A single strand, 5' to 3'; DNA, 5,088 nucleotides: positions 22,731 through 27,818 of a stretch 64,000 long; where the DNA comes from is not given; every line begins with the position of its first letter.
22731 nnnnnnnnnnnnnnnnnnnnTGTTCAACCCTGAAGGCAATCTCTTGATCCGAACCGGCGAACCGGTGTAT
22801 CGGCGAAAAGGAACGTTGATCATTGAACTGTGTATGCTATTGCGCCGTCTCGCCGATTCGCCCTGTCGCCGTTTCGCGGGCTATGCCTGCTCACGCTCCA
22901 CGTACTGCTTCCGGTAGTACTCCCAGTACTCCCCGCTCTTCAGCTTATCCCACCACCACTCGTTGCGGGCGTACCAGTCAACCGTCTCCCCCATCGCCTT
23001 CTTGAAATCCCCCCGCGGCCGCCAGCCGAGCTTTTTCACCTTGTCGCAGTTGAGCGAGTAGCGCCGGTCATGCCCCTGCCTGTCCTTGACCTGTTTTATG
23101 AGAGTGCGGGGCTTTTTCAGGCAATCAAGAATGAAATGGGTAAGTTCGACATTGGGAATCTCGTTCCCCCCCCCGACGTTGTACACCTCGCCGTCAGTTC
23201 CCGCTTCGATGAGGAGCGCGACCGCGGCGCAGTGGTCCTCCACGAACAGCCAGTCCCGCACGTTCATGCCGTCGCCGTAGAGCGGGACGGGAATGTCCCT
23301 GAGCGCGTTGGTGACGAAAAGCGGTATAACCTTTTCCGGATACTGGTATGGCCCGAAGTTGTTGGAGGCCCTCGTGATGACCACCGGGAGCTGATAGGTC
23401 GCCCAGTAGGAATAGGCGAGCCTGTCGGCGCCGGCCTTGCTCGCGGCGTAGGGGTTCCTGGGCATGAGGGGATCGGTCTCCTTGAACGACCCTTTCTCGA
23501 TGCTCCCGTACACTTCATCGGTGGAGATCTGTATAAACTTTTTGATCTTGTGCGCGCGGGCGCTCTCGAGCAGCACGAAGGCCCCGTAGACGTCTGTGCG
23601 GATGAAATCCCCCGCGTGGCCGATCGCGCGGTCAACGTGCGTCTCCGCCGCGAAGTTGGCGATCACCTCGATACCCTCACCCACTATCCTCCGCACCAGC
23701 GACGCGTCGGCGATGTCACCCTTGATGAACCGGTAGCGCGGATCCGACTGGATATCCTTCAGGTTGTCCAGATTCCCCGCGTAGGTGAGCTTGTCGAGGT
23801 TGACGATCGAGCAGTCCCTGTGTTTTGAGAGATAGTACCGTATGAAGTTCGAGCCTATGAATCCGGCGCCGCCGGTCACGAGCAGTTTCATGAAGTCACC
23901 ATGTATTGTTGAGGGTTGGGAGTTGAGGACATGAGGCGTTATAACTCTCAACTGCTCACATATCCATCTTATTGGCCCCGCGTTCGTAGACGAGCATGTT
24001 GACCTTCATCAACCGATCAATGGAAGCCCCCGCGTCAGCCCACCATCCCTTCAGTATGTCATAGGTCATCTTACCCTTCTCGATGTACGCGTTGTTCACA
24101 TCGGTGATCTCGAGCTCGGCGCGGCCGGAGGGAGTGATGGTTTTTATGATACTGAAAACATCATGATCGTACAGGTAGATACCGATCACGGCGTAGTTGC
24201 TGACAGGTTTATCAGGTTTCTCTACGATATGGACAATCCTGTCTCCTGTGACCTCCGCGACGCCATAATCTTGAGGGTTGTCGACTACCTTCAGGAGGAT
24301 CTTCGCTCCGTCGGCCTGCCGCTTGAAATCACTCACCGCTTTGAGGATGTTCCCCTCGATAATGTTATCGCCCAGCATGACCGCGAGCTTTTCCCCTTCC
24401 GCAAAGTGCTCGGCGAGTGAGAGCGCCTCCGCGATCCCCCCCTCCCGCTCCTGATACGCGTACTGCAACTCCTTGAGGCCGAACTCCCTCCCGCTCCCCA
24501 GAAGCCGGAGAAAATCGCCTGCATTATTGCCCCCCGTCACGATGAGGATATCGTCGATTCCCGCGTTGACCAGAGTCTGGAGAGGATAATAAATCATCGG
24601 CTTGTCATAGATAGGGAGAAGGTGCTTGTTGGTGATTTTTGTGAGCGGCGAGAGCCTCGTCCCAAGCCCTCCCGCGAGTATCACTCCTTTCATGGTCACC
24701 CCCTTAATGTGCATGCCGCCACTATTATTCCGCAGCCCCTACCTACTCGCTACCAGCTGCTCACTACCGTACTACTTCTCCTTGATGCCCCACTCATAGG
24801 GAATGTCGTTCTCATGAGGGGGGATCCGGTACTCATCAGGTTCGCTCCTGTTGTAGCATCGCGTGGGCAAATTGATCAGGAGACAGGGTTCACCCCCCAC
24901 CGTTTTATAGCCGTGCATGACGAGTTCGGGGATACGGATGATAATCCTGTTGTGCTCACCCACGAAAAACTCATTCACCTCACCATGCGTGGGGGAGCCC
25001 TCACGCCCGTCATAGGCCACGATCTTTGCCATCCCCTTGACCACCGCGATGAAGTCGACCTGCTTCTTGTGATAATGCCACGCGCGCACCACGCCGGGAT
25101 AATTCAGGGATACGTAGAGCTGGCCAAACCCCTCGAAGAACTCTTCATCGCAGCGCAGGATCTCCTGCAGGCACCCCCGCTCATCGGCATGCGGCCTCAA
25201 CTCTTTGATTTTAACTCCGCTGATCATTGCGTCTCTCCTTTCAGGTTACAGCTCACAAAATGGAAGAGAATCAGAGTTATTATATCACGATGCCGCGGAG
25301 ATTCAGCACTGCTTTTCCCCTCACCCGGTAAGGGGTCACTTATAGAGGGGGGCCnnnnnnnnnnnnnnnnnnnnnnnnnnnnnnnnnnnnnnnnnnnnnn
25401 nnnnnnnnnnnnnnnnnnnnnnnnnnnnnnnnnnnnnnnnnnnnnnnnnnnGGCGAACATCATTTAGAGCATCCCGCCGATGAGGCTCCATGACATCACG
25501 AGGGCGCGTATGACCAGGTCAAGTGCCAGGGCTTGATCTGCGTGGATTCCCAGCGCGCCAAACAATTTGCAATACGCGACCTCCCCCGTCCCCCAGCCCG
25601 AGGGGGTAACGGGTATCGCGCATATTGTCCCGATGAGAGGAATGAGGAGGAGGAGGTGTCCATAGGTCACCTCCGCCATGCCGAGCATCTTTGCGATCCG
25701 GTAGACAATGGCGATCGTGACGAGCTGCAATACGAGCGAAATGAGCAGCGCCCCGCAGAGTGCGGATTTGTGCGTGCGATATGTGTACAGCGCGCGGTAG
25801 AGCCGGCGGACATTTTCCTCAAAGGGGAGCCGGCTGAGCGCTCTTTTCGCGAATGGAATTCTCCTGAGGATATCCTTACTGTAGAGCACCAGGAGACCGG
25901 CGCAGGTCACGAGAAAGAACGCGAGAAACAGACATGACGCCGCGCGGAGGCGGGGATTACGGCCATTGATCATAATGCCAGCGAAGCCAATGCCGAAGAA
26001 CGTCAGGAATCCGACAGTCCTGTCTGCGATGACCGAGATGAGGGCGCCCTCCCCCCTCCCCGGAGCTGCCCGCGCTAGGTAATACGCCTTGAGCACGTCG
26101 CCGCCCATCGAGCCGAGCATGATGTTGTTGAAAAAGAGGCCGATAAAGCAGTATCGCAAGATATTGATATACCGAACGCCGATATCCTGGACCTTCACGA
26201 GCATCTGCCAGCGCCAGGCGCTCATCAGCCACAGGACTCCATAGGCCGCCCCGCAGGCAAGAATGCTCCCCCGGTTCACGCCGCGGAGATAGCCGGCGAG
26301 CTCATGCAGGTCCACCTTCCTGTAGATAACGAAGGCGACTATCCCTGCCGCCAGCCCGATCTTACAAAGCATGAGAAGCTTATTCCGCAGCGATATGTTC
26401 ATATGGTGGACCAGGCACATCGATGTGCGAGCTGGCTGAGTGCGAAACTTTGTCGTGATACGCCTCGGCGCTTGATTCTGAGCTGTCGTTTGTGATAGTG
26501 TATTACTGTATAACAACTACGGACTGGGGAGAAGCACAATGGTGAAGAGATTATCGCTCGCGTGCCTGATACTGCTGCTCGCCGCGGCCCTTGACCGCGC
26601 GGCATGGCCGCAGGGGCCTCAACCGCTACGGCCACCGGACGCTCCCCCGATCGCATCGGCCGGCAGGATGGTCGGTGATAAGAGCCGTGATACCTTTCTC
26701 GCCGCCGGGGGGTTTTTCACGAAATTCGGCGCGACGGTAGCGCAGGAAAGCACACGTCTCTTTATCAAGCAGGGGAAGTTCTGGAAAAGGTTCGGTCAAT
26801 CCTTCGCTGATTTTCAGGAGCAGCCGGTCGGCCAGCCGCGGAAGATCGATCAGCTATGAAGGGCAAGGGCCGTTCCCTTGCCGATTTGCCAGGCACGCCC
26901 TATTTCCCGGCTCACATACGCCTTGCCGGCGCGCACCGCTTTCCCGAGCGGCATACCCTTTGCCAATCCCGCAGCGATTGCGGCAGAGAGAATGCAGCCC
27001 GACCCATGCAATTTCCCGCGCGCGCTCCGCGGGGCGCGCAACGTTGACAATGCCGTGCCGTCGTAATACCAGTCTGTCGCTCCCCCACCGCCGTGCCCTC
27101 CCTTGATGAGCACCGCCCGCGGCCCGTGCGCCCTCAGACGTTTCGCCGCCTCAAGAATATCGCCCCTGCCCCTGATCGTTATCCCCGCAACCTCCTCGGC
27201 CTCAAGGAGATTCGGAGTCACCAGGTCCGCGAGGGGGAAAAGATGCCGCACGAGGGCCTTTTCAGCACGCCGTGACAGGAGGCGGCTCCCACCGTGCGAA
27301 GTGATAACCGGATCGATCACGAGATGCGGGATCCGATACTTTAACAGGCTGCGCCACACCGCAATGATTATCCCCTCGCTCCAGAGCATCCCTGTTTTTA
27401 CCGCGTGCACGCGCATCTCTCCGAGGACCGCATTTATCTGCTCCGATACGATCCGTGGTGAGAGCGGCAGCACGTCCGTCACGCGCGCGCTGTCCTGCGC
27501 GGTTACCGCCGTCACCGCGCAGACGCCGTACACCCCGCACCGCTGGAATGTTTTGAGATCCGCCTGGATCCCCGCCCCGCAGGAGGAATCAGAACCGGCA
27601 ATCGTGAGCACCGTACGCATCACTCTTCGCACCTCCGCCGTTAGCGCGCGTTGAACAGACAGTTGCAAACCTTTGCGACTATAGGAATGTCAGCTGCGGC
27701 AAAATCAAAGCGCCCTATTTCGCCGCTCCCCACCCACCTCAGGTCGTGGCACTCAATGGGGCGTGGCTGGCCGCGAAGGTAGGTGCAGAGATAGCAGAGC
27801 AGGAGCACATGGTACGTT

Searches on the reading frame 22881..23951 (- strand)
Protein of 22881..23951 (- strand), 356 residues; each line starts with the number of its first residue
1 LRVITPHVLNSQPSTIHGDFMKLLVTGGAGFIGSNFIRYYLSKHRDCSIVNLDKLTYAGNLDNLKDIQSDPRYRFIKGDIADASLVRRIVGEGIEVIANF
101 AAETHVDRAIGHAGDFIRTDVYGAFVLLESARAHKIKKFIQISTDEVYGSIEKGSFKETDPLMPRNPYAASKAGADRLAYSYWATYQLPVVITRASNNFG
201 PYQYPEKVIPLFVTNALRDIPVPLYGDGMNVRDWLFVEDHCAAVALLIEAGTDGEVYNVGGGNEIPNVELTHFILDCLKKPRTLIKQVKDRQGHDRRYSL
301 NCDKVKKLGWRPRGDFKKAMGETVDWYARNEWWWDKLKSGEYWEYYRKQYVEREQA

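Call 43: search_protein_families(library=pfam, proteins=[window:22881-23951:-], max_evalue=0.01)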
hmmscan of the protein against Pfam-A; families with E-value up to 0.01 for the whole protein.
window:22881-23951:- (356 aa): 7 families
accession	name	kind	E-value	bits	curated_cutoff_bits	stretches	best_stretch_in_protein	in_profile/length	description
PF16363.11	GDP_Man_Dehyd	-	4.5e-74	250.3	27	1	24-321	1-330/332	GDP-mannose 4,6 dehydratase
PF01370.27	Epimerase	-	1.3e-60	205.2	20.9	1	24-260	2-240/240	NAD dependent epimerase/dehydratase family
PF01073.25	3Beta_HSD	-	1.1e-14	54.6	22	1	24-240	1-221/280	3-beta hydroxysteroid dehydrogenase/isomerase family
PF02719.21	Polysacc_synt_2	-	1.3e-14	54.5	20.2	1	23-276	1-245/293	Polysaccharide biosynthesis protein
PF04321.23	RmlD_sub_bind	-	2.1e-14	53.7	27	1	21-200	1-153/287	RmlD substrate binding domain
PF07993.18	NAD_binding_4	-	3.5e-09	36.6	20.1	1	25-197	1-206/258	Male sterility protein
PF13460.12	NAD_binding_10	-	1.4e-05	25.4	27.2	1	27-178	1-131/184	NAD(P)H-binding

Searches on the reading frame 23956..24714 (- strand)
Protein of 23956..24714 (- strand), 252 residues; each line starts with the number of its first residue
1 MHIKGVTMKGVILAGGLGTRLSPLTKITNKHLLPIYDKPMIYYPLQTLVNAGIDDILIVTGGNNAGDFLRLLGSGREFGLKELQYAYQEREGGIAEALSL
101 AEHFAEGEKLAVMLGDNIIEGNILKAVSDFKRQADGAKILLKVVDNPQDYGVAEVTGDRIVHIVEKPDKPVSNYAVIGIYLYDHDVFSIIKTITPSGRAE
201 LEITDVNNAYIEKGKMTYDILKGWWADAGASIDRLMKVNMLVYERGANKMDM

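Call 18: search_protein_families(library=ncbifam, proteins=[window:23956-24714:-], max_evalue=0.001)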
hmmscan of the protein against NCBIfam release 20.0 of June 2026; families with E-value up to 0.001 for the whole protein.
window:23956-24714:- (252 aa): 34 families (the best 25 are shown)
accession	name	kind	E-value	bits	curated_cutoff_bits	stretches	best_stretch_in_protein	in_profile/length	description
TIGR01208.1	rmlA_long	equivalog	6.8e-69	232.4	320.25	1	9-245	1-237/353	glucose-1-phosphate thymidylyltransferase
TIGR01207.1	rmlA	equivalog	3.5e-68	229.8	360.65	1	9-230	1-225/286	glucose-1-phosphate thymidylyltransferase RfbA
NF012024.0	PRK15480.1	equivalog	7.6e-59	199.2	588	1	7-231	3-230/292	glucose-1-phosphate thymidylyltransferase RfbA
TIGR03992.1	Arch_glmU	subfamily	2.1e-48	165.2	292.1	1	8-243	1-228/393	bifunctional sugar-1-phosphate nucleotidylyltransferase/acetyltransferase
NF041313.1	UDPGP_AglF_Halo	equivalog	4.4e-39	134.3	400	1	8-234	1-227/234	UTP--glucose-1-phosphate uridylyltransferase AglF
NF041173.1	Sug_nt_acttase_Thmprot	equivalog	2.4e-33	115.7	600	1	8-246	1-231/405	bifunctional sugar-1-phosphate nucleotidylyltransferase/acetyltransferase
TIGR01099.1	galU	equivalog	4.4e-31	108.4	326.8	2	82-233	95-257/261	UTP--glucose-1-phosphate uridylyltransferase GalU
NF045761.1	NAMPUrTaseMurU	equivalog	2.4e-22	79.9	250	1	8-239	1-224/226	N-acetylmuramate alpha-1-phosphate uridylyltransferase MurU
NF052502.1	man1P_GTase_Rv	exception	2.8e-20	72.5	440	1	9-230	2-219/352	mannose-1-phosphate guanylyltransferase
NF009928.0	PRK13389.1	equivalog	1.4e-19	70.4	548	2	8-61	9-62/302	UTP--glucose-1-phosphate uridylyltransferase GalU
NF007516.0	PRK10122.1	equivalog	1.2e-15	57.4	534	1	7-62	3-58/297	UTP--glucose-1-phosphate uridylyltransferase GalF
TIGR01105.1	galF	equivalog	1.6e-14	53.7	659.2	1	7-62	3-58/297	GalU regulator GalF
NF003670.0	PRK05293.1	equivalog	4.3e-14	52.2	470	1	8-242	5-258/382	glucose-1-phosphate adenylyltransferase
TIGR02623.1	G1P_cyt_trans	equivalog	4.5e-14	52.5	300.25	2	8-61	1-54/255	glucose-1-phosphate cytidylyltransferase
TIGR01173.1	glmU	equivalog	2.5e-13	49.7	366.85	1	10-215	3-207/452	bifunctional UDP-N-acetylglucosamine diphosphorylase/glucosamine-1-phosphate N-acetyltransferase GlmU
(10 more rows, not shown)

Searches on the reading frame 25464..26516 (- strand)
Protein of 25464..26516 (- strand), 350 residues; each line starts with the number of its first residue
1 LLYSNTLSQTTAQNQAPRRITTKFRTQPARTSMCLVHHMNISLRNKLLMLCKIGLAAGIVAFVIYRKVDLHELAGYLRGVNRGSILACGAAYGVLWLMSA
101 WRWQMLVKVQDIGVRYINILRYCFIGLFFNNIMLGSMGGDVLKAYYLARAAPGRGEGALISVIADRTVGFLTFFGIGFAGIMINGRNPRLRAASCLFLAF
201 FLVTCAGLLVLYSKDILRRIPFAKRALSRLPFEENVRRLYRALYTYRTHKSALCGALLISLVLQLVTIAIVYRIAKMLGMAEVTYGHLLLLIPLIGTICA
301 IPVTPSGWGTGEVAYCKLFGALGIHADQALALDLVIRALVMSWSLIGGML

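Call 18: search_protein_families(library=ncbifam, proteins=[window:25464-26516:-], max_evalue=0.001)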
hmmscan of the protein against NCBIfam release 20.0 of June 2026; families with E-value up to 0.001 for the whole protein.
window:25464-26516:- (350 aa): 1 family
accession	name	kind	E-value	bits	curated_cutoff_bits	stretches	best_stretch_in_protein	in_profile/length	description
TIGR00374.1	TIGR00374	subfamily_domain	1.4e-21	77.2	43.2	1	95-337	42-295/323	flippase-like domain-containing protein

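Call 43: search_protein_families(library=pfam, proteins=[window:25464-26516:-], max_evalue=0.01)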
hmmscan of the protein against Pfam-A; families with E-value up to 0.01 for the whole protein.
window:25464-26516:- (350 aa): 1 family
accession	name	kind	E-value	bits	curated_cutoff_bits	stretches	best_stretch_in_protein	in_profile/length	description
PF03706.18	LPG_synthase_TM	-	1.1e-43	150.3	33.4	1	50-340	2-294/302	Lysylphosphatidylglycerol synthase TM region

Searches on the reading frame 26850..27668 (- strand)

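Call 18: search_protein_families(library=ncbifam, proteins=[window:26850-27668:-], max_evalue=0.001)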
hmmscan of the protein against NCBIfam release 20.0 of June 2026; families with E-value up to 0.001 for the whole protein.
window:26850-27668:- (272 aa): 17 families
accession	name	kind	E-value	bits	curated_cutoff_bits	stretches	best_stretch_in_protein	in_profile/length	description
TIGR00097.1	HMP-P_kinase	equivalog_domain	7.7e-83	277.7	204.95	1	20-267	1-249/254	bifunctional hydroxymethylpyrimidine kinase/phosphomethylpyrimidine kinase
NF006346.0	PRK08573.1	equivalog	1.1e-70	238.6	528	1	15-266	2-254/450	bifunctional hydroxymethylpyrimidine kinase/phosphomethylpyrimidine kinase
NF009077.0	PRK12412.1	equivalog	1.1e-55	189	385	1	17-263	3-253/274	pyridoxine/pyridoxal/pyridoxamine kinase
NF011301.0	PRK14713.1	equivalog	3.6e-52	177.9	512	1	11-266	15-274/534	bifunctional hydroxymethylpyrimidine kinase/phosphomethylpyrimidine kinase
NF009259.0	PRK12616.1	equivalog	1.5e-48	165.8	390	1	17-263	3-254/270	bifunctional hydroxymethylpyrimidine kinase/phosphomethylpyrimidine kinase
NF007070.0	PRK09517.1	equivalog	1.3e-39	136.2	761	1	17-265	241-491/755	multifunctional thiamine-phosphate pyrophosphorylase/synthase/phosphomethylpyrimidine kinase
NF009078.0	PRK12413.1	equivalog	2.2e-39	135.6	225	1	18-263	4-247/253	bifunctional hydroxymethylpyrimidine kinase/phosphomethylpyrimidine kinase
NF004398.0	PRK05756.1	equivalog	3.9e-13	49.4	292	1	86-252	75-250/287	pyridoxal kinase PdxY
TIGR00687.1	pyridox_kin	equivalog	1.1e-11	44.6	144.5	1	109-189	100-182/288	pyridoxal kinase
NF006034.0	PRK08176.1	equivalog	1.4e-11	44.2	342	1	86-253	88-261/283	pyridoxine/pyridoxal/pyridoxamine kinase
NF005491.0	PRK07105.1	equivalog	1e-08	34.9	231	1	85-257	75-255/286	pyridoxamine kinase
TIGR03168.1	1-PFK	subfamily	1.6e-07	30.6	216.4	1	137-256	167-282/305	hexose kinase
NF008353.0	PRK11142.1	equivalog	6.8e-07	29.1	341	1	137-247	169-275/307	ribokinase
TIGR03828.1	pfkB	equivalog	2.3e-06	26.9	292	1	136-259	166-285/305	1-phosphofructokinase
NF007355.0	PRK09850.1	equivalog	2.5e-06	26.8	540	1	147-250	181-281/313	pseudouridine kinase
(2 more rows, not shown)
